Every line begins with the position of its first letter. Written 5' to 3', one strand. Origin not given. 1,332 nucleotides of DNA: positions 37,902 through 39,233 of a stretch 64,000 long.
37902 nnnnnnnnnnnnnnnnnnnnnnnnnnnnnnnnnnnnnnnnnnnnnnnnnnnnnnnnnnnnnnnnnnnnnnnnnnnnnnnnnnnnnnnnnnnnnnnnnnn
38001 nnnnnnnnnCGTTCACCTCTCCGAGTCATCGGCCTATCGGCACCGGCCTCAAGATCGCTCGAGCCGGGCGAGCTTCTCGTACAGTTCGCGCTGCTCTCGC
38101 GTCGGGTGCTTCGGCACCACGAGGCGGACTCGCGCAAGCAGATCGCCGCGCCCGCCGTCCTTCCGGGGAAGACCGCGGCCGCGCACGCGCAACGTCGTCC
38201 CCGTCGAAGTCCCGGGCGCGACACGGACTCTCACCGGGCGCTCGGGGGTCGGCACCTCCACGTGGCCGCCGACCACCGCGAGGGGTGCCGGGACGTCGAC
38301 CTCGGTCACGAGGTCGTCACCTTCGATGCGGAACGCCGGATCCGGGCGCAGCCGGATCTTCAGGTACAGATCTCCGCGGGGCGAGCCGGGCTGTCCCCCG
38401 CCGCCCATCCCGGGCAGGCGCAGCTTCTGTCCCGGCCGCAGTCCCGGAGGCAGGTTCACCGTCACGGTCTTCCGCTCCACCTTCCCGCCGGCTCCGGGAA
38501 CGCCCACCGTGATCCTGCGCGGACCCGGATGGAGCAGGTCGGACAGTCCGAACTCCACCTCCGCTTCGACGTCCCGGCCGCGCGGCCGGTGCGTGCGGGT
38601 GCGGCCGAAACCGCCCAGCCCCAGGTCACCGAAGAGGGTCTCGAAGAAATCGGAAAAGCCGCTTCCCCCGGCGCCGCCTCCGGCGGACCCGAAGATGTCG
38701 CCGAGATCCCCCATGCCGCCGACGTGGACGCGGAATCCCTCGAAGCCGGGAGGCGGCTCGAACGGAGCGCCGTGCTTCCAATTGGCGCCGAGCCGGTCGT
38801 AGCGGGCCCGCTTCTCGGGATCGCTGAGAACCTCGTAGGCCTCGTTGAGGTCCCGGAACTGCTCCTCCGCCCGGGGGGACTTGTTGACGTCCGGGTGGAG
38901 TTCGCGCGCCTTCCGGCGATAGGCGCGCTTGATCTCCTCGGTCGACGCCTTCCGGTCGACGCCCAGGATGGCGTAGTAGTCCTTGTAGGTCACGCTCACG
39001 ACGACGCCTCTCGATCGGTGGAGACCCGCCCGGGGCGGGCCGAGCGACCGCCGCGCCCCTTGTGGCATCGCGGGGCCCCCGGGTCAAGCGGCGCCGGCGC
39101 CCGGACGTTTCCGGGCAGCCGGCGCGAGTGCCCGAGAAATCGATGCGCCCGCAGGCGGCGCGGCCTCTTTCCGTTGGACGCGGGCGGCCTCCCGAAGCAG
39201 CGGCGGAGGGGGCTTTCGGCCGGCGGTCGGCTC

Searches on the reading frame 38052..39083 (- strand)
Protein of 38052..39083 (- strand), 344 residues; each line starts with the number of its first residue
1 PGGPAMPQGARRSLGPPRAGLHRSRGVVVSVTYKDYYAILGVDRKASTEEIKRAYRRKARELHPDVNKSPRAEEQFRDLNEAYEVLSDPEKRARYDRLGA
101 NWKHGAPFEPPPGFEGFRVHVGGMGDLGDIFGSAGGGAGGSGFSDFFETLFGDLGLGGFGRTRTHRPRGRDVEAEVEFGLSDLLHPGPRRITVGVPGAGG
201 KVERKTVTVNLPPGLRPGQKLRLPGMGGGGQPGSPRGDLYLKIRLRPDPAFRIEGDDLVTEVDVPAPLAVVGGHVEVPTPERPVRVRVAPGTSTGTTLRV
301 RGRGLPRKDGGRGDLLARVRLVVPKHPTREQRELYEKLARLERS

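Call 36: search_protein_families(library=pfam, proteins=[window:38052-39083:-], max_evalue=0.00001)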
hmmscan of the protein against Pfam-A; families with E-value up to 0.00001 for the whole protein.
window:38052-39083:- (344 aa): 2 families
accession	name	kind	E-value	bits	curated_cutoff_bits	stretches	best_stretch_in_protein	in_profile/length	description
PF01556.23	DnaJ_C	-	1.9e-36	125.8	26.6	1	173-324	27-152/152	DnaJ C terminal domain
PF00226.36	DnaJ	-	6.5e-27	93.9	27.8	1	35-96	1-63/63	DnaJ domain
